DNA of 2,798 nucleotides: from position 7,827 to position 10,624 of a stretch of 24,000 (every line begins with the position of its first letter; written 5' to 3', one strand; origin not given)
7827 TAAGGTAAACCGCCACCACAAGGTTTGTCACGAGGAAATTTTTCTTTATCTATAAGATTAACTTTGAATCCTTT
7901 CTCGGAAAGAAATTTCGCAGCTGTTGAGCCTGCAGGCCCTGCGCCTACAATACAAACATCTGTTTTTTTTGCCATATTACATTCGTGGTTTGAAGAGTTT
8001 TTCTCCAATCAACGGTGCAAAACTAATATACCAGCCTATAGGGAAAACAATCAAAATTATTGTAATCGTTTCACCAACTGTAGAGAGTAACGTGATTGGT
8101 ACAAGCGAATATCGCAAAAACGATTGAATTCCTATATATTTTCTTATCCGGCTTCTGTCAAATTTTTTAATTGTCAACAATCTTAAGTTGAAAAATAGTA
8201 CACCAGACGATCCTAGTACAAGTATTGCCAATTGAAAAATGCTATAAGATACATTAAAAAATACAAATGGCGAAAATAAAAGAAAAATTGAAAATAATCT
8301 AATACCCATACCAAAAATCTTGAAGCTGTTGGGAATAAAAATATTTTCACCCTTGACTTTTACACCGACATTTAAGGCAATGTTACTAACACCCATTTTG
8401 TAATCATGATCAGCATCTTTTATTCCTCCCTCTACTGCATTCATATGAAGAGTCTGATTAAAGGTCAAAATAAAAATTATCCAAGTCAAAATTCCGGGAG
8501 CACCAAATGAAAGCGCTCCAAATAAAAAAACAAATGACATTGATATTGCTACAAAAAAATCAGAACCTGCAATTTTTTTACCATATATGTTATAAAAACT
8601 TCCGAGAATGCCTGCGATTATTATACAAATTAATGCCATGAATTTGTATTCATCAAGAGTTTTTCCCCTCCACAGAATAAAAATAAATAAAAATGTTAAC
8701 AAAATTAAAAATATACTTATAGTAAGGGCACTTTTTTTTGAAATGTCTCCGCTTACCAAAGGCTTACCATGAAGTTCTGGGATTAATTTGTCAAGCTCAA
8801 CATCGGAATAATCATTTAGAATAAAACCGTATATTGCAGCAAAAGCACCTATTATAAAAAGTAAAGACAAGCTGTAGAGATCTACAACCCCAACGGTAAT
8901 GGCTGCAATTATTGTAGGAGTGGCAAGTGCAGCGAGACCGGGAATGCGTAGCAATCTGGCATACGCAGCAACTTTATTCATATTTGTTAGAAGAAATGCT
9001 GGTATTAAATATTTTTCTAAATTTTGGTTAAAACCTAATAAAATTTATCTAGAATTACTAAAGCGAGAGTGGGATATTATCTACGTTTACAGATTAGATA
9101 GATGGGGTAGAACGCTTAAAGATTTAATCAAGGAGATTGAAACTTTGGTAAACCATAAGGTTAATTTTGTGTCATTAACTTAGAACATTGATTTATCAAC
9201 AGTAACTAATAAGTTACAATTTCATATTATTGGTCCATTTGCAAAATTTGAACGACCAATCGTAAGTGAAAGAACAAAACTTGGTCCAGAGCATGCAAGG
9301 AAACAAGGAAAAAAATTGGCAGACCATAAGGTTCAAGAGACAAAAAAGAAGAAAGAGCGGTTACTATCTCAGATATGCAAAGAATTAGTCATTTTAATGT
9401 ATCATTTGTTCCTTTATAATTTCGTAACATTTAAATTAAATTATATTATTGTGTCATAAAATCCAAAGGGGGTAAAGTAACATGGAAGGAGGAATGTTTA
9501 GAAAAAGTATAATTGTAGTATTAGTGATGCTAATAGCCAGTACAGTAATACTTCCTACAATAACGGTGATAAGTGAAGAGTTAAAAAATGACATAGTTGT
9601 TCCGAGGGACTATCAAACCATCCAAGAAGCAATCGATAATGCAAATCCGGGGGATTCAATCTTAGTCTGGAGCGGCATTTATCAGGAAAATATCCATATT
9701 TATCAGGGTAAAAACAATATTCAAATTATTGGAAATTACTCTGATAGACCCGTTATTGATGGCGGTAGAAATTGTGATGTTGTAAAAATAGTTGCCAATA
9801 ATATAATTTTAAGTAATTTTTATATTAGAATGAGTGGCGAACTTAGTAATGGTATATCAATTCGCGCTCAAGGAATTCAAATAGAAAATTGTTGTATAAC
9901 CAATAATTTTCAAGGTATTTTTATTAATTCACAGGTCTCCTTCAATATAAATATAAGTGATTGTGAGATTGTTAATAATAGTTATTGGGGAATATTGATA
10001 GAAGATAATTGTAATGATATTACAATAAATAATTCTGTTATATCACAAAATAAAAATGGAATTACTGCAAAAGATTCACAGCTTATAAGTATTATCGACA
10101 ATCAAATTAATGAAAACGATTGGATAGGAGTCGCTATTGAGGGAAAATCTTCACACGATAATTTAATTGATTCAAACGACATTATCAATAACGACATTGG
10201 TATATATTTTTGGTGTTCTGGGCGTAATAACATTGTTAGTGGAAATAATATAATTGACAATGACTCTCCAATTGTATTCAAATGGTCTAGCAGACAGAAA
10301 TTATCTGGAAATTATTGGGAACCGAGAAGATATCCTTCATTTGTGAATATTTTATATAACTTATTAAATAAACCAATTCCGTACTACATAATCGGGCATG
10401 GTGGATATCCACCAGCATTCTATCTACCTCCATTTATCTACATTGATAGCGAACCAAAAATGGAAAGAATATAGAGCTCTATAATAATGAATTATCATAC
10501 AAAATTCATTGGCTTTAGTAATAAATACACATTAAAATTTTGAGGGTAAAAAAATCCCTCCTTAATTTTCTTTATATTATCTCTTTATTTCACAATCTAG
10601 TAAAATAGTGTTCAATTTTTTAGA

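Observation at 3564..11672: Three UbiA prenyltransferases plus two prenyl-chain flavoenzymes in 8 kb: candidate undescribed isoprenoid/ether-lipid tailoring locus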

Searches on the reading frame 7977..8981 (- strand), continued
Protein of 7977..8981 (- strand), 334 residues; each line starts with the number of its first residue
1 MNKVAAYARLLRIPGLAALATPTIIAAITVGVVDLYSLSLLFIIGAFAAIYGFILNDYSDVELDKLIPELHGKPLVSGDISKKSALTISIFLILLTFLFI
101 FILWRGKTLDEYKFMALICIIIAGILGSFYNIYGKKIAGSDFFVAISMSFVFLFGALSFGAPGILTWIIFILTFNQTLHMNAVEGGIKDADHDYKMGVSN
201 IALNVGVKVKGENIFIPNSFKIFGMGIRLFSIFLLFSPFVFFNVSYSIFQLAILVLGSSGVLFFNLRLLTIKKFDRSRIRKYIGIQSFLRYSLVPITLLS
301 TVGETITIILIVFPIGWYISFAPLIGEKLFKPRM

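Call 56: search_protein_families(library=ncbifam, proteins=[L031:3131-4084:-, L026:11187-12131:+, L068:5346-6011:+, L058:7846-8838:-, L024:7763-8782:-, L074:2977-4182:-], max_evalue=0.001)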
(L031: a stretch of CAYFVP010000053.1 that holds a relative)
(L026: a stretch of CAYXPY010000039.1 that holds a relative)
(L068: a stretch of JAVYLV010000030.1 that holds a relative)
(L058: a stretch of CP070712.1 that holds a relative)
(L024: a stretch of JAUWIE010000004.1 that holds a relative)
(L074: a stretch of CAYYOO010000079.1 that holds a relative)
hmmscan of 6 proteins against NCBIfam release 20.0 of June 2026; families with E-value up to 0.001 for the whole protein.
L031:3131-4084:- (317 aa): 21 families
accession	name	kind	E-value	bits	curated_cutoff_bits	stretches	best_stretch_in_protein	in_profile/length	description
TIGR01475.1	ubiA_other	subfamily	2.8e-15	56.5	180.8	1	18-264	5-242/282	UbiA-like polyprenyltransferase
NF009516.0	PRK12875.1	equivalog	7.2e-15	54.8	205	1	37-241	39-240/292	prenyltransferase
NF009523.0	PRK12884.1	equivalog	4.8e-14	52.2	269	1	20-258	9-239/279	prenyltransferase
NF005742.0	PRK07566.1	equivalog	7.4e-11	41.7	313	1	22-254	32-270/315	chlorophyll synthase ChlG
NF009609.0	PRK13106.1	equivalog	1e-10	41.5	349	1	10-295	10-296/301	prenyltransferase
NF010119.0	PRK13595.1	equivalog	4.5e-10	39.5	248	1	36-252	33-245/292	prenyltransferase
NF009608.0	PRK13105.1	equivalog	4.6e-10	39.1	217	1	55-232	42-221/291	prenyltransferase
NF004751.0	PRK06080.1-3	equivalog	1.5e-09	37.9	264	1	50-254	44-250/296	1,4-dihydroxy-2-naphthoate polyprenyltransferase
NF006088.0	PRK08238.1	equivalog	1.7e-09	36.9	351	1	38-193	214-363/482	UbiA family prenyltransferase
NF009524.0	PRK12886.1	equivalog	4.6e-09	36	387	1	21-255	14-241/291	prenyltransferase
TIGR02235.1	menA_cyano-plnt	equivalog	5.6e-08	32.4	225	1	53-259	36-243/285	2-carboxy-1,4-naphthoquinone phytyltransferase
NF004749.0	PRK06080.1-1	equivalog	2.4e-06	26.9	277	1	37-254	41-262/311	1,4-dihydroxy-2-naphthoate polyprenyltransferase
NF035940.1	prenyl_rel_EboC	equivalog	3.1e-06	26.8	250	1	26-134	17-118/292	UbiA-like protein EboC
NF009515.0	PRK12874.1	equivalog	3.6e-06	26.5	392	1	18-257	11-248/291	4-hydroxybenzoate polyprenyltransferase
NF008978.0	PRK12324.1-4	equivalog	6.6e-06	25.3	207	1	53-183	69-195/322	decaprenyl-phosphate phosphoribosyltransferase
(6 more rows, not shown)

L026:11187-12131:+ (314 aa): 11 families
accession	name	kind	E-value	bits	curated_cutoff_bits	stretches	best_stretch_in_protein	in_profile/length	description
NF009523.0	PRK12884.1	equivalog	1.9e-15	56.8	269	1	23-298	8-276/279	prenyltransferase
NF009516.0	PRK12875.1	equivalog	1.3e-13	50.6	205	1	69-260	67-254/292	prenyltransferase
NF009608.0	PRK13105.1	equivalog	1.1e-10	41.2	217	1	68-281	54-264/291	prenyltransferase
NF010119.0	PRK13595.1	equivalog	8e-10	38.7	248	1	39-252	28-233/292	prenyltransferase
NF009521.0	PRK12882.1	equivalog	3.1e-08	33.2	296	1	24-300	7-278/280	geranylgeranylglycerol-phosphate geranylgeranyltransferase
NF004750.0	PRK06080.1-2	equivalog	2.8e-07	30.1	346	0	41-141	162-256/301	1,4-dihydroxy-2-naphthoate polyprenyltransferase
NF004751.0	PRK06080.1-3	equivalog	1.7e-06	27.8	264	0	43-166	161-282/296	1,4-dihydroxy-2-naphthoate polyprenyltransferase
TIGR01476.1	chlor_syn_BchG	subfamily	0.00017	21.1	212.3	1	105-278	83-258/283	(bacterio)chlorophyll synthase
TIGR00751.1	menA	equivalog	0.00019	20.9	102.15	0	124-253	105-240/284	1,4-dihydroxy-2-naphthoate octaprenyltransferase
NF009058.0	PRK12392.1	subfamily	0.00038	19.6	494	1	75-267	71-267/333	bacteriochlorophyll c synthase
TIGR01474.1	ubiA_proteo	equivalog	0.00044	19.8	275.45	1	111-300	93-277/282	4-hydroxybenzoate octaprenyltransferase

L068:5346-6011:+ (221 aa): 0 families

L058:7846-8838:- (330 aa): 0 families

L024:7763-8782:- (339 aa): 0 families

L074:2977-4182:- (401 aa): 24 families
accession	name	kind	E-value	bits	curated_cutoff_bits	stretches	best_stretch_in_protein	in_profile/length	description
TIGR03469.1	HpnB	hypoth_equivalog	5.9e-63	213.2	379.25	1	11-397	3-385/386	hopene-associated glycosyltransferase HpnB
NF045692.1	OglycostaseCruG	equivalog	1.1e-57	195.7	600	1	10-396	3-386/386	2'-O-glycosyltransferase CruG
TIGR03937.1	PgaC_IcaA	equivalog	8.5e-22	77.7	422.3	1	21-155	21-150/407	poly-beta-1,6-N-acetyl-D-glucosamine synthase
TIGR04283.1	glyco_like_mftF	equivalog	4.4e-20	72.2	182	1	49-157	1-98/221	TIGR04283 family arsenosugar biosynthesis glycosyltransferase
NF007482.0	PRK10073.1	equivalog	1.9e-16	60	423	1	45-171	4-126/334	glycosyltransferase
TIGR03472.1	HpnI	equivalog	4.4e-16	58.7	310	1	15-396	14-362/373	bacteriohopanetetrol glucosamine biosynthesis glycosyltransferase HpnI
NF047683.1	TeichurnBiosyTuaG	equivalog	2.9e-15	56.6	400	1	44-150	3-106/252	teichuronic acid biosynthesis protein TuaG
NF050050.1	ProtGlycPglI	equivalog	1.5e-13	50.8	500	1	47-147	2-100/306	GalNAc(5)-diNAcBac-PP-undecaprenol beta-1,3-glucosyltransferase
TIGR04242.1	nodulat_NodC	equivalog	2.8e-13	49.6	550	1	22-153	18-154/395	chitooligosaccharide synthase NodC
NF041875.1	EPS_EpsD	equivalog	1.5e-12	47.6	370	1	49-153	1-102/325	exopolysaccharide biosynthesis glycosyltransferase EpsD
NF038299.1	EPS_HpsN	equivalog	4e-12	45.7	425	1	47-155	1-106/317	hormogonium polysaccharide biosynthesis glycosyltransferase HpsN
TIGR03965.1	mycofact_glyco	equivalog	1.4e-11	44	280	1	43-142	70-166/467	mycofactocin biosynthesis glycosyltransferase MftF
TIGR03111.1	glyc2_xrt_Gpos1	hypoth_equivalog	4.2e-10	39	363.95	1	28-153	30-154/439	TIGR03111 family XrtG-associated glycosyltransferase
NF041394.1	GtaseAglG_Halo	equivalog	3.8e-09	36.2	440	1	49-235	3-185/304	glucosyl-dolichyl phosphate glucuronosyltransferase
NF038302.1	EPS_HpsE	equivalog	6.7e-09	35.1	300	1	50-155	4-111/307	hormogonium polysaccharide biosynthesis glycosyltransferase HpsE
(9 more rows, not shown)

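Call 71: predict_structure(alignment_id=A3)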
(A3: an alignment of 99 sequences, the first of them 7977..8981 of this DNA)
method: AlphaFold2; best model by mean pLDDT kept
length: 334 residues; sequences in the alignment: 99
mean_pLDDT: 96.7   pTM: 0.93
mean pLDDT of the five models: 96.7, 96.4, 96.2, 96.2, 96.2
residues with pLDDT >= 90: 326; 70-90: 7; 50-70: 1; < 50: 0
segments of 3 or more residues with pLDDT < 50: none
pLDDT, mean of each block of 10 residues (from residue 1): 93 97 98 98 98 98 93 97 98 98 97 98 98 96 98 98 98 98 97 94 97 98 98 98 98 98 98 96 96 98 98 97 91 72
secondary structure, 60 per line:
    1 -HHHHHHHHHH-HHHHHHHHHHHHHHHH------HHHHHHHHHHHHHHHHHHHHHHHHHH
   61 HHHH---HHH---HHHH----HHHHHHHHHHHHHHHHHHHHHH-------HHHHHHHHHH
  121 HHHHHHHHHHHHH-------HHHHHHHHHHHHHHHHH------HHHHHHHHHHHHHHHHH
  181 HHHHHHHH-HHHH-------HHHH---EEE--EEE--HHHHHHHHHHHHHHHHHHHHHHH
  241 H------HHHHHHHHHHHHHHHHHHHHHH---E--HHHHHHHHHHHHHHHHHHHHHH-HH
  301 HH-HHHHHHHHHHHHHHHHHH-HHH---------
elements in order: H2-11 H13-28 H35-64 H74-77 H82-103 H111-133 H141-157 H164-188 H190-193 H201-204 E208-210 E213-215 H218-241 H248-269 H276-297 H299-302 H304-321

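Call 76: fold_search(model_id=the predicted structure, library=pdb)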
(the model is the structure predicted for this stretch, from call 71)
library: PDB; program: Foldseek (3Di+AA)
matches with E <= 10: 373; with E <= 0.001: 14
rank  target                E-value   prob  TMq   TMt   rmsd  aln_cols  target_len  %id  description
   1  6m31_A                2.4e-08  1.00  0.65  0.75   4.0       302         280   19  Structural and Functional Insights into an Archaeal Lipid Synthase (released 2021-02-03)
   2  7bpu_A                3.6e-08  1.00  0.63  0.74   5.0       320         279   21  Structural and mechanistic insights into the biosynthesis of Digeranylgeranylglyceryl phosphate synthase in membranes (released 2021-04-14)
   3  4tq3_A                7.3e-07  1.00  0.58  0.67   5.4       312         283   17  Structure of a UbiA homolog from Archaeoglobus fulgidus bound to GPP and Mg2+ (released 2014-07-16)
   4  4tq4_D                1.2e-06  1.00  0.58  0.65   5.7       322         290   18  Structure of a UbiA homolog from Archaeoglobus fulgidus bound to DMAPP and Mg2+ (released 2014-07-16)
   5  4tq4_C                1.9e-06  1.00  0.58  0.66   5.5       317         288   17  Structure of a UbiA homolog from Archaeoglobus fulgidus bound to DMAPP and Mg2+ (released 2014-07-16)
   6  4tq4_A                2.2e-06  1.00  0.58  0.66   5.4       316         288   17  Structure of a UbiA homolog from Archaeoglobus fulgidus bound to DMAPP and Mg2+ (released 2014-07-16)
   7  4tq3_B                3.1e-06  1.00  0.58  0.67   5.5       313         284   17  Structure of a UbiA homolog from Archaeoglobus fulgidus bound to GPP and Mg2+ (released 2014-07-16)
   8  4tq4_B                5.0e-06  1.00  0.57  0.64   6.0       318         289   17  Structure of a UbiA homolog from Archaeoglobus fulgidus bound to DMAPP and Mg2+ (released 2014-07-16)
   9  4tq5                  9.5e-06  1.00  0.56  0.66   5.3       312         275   18  Structure of a UbiA homolog from Archaeoglobus fulgidus (released 2014-07-16)
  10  4od4_A                1.3e-05  1.00  0.63  0.75   4.0       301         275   13  Apo structure of a UbiA homolog from Aeropyrum pernix K1 (released 2014-03-19)
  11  4tq6_B                1.7e-05  1.00  0.57  0.69   5.6       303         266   16  Structure of a UbiA homolog from Archaeoglobus fulgidus bound to Cd2+ (released 2014-07-16)
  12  4tq6_A                3.7e-05  1.00  0.53  0.64  10.1       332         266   16  Structure of a UbiA homolog from Archaeoglobus fulgidus bound to Cd2+ (released 2014-07-16)
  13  4od5_A                7.7e-05  1.00  0.63  0.75   4.0       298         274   13  Substrate-bound structure of a UbiA homolog from Aeropyrum pernix K1 (released 2014-03-19)
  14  8djk_B                1.8e-04  1.00  0.59  0.69   4.8       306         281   17  HMGCR-UBIAD1 Complex State 2 (released 2022-08-03)
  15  8j8j_A                1.0e-03  1.00  0.54  0.60   9.8       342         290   15  Membrane bound PRTase, C3 symmetry, donor bound (released 2024-02-07)
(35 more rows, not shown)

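Call 79: find_encoding_contigs(protein=P0364, flank=8000, max_places=2)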
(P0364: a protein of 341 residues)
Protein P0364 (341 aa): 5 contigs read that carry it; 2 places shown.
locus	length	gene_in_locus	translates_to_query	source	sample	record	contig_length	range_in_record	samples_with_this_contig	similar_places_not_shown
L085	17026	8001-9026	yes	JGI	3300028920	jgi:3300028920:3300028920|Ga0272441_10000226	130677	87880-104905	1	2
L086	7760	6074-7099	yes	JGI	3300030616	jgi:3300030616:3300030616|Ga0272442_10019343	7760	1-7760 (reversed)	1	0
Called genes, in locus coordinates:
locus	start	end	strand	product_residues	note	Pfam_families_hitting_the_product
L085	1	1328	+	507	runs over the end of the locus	PF00221:Lyase_aromatic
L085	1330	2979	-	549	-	PF17391:Urocanase_N, PF01175:Urocanase, PF17392:Urocanase_C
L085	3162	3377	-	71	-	PF01423:LSM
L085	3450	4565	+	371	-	-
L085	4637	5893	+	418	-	PF01966:HD, PF19276:HD_assoc_2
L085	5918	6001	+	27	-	-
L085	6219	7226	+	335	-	PF01040:UbiA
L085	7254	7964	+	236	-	PF00535:Glycos_transf_2, PF10111:Glyco_tranf_2_2 (faint)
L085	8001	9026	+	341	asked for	PF01040:UbiA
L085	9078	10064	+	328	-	-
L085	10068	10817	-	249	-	PF25084:LbH_EIF2B, PF25087:GMPPB_C (faint), PF14602:Hexapep_2 (faint), PF00132:Hexapep (weak)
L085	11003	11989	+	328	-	PF01040:UbiA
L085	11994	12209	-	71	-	-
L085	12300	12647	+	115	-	-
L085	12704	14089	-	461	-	PF00501:AMP-binding (weak)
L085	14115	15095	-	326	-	PF04055:Radical_SAM, PF13186:SPASM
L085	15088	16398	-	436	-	-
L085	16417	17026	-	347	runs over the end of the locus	PF04055:Radical_SAM, PF13186:SPASM (weak)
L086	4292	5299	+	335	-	PF01040:UbiA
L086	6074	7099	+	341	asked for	PF01040:UbiA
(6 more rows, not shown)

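Call 82: search_protein_families(library=pfam, proteins=[L085:7254-7964:+, L085:10068-10817:-], max_evalue=0.01)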
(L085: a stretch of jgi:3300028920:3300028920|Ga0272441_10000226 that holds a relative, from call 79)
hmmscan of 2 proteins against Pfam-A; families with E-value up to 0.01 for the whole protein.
L085:7254-7964:+ (236 aa): 5 families
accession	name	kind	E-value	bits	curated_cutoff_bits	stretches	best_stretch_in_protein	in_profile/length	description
PF00535.33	Glycos_transf_2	-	1.6e-20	74.1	23.3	1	5-116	1-119/168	Glycosyl transferase family 2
PF10111.15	Glyco_tranf_2_2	-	1.1e-05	25.5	27.3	1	32-89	31-93/276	Glycosyltransferase like family 2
PF13704.12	Glyco_tranf_2_4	-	0.00078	20.3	27.5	1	12-87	2-81/98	Glycosyl transferase family 2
PF13641.12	Glyco_tranf_2_3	-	0.0011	19.4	27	1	4-87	3-96/230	Glycosyltransferase like family 2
PF16419.11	CNOT1_HEAT_N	-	0.0067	16.5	27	0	145-210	159-219/226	CCR4-NOT transcription complex subunit 1 HEAT repeat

L085:10068-10817:- (249 aa): 4 families
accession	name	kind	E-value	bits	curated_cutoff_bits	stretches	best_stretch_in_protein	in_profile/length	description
PF00132.30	Hexapep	-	2.8e-13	49.4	27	2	193-226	2-35/36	Bacterial transferase hexapeptide (six repeats)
PF14602.12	Hexapep_2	-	5.4e-09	36.1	27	1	193-220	2-27/34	Hexapeptide repeat of succinyl-transferase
PF25084.1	LbH_EIF2B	-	4.6e-08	33.4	54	1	143-234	15-102/105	EIF2B subunit epsilon LbH domain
PF25087.1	GMPPB_C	-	0.0043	17.2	39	0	186-222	4-40/110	GMPPB C-terminal domain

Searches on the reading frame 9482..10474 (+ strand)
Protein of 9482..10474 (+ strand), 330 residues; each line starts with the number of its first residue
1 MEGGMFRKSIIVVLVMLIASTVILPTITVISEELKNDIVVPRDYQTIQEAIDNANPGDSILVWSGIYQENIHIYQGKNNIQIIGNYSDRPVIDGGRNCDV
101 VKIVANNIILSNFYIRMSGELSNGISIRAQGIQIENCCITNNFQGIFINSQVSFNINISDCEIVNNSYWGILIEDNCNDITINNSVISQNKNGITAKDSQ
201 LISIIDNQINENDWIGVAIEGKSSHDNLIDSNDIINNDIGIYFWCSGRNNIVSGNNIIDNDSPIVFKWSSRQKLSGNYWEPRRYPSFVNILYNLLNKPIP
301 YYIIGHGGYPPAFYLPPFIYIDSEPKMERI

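Call 4: search_protein_families(library=pfam, proteins=[window:9482-10474:+], max_evalue=0.01)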
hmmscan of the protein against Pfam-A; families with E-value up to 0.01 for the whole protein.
window:9482-10474:+ (330 aa): 3 families
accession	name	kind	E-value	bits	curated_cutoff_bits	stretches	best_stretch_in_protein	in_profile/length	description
PF05048.19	NosD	-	1.9e-13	50.8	23.6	1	121-280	37-208/212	Periplasmic copper-binding protein (NosD)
PF13229.12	Beta_helix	-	1.6e-12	47.8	25.9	2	192-278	1-86/158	Right handed beta helix region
PF01095.25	Pectinesterase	-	4.9e-05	22.6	27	1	43-98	11-70/298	Pectinesterase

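Call 5: search_protein_families(library=ncbifam, proteins=[window:9482-10474:+], max_evalue=0.01)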
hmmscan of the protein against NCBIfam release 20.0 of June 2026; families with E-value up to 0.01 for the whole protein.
window:9482-10474:+ (330 aa): 3 families
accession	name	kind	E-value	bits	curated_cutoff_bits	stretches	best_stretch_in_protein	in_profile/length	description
TIGR04247.1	NosD_copper_fam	subfamily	6e-24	84.3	300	3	47-163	1-115/377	nitrous oxide reductase family maturation protein NosD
TIGR03804.1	para_beta_helix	repeat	4.8e-05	23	19.45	1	223-261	6-43/44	parallel beta-helix repeat protein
NF047854.1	LIC10774_subfam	equivalog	9.3e-05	21.5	380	0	115-200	187-277/358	LIC10774/LIC10365 family surface protein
